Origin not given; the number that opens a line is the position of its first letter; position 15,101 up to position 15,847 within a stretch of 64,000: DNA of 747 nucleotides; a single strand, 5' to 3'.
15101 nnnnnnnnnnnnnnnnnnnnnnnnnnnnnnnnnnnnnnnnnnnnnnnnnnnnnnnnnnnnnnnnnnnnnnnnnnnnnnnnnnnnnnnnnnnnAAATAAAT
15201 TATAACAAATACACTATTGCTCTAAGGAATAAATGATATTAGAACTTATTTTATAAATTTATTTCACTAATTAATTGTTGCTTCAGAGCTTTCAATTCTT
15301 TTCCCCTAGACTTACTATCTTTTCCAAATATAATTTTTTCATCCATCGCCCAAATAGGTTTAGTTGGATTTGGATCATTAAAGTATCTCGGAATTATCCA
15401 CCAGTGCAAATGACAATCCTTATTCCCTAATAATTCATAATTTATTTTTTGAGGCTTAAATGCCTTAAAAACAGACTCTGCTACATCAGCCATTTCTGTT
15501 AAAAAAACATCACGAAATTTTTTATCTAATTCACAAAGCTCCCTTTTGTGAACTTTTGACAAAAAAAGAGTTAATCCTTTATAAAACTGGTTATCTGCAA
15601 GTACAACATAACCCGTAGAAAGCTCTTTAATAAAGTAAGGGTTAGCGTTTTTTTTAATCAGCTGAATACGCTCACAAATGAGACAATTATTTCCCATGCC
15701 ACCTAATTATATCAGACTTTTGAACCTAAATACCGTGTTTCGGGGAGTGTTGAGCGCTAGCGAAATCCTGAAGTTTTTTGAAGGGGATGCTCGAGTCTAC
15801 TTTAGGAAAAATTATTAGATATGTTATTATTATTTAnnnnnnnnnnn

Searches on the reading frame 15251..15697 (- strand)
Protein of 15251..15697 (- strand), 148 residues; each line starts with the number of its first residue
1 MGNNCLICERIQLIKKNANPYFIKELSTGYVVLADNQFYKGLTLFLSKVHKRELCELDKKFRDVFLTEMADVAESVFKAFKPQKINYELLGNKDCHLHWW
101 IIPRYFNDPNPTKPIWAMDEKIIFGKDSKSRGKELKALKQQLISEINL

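Call 93: search_protein_families(library=pfam, proteins=[window:15251-15697:-], max_evalue=0.001)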
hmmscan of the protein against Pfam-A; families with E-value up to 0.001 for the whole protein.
window:15251-15697:- (148 aa): 1 family
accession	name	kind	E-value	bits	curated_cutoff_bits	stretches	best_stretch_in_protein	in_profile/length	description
PF01230.28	HIT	-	8.6e-05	23.6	21.5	1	29-106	15-97/98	HIT domain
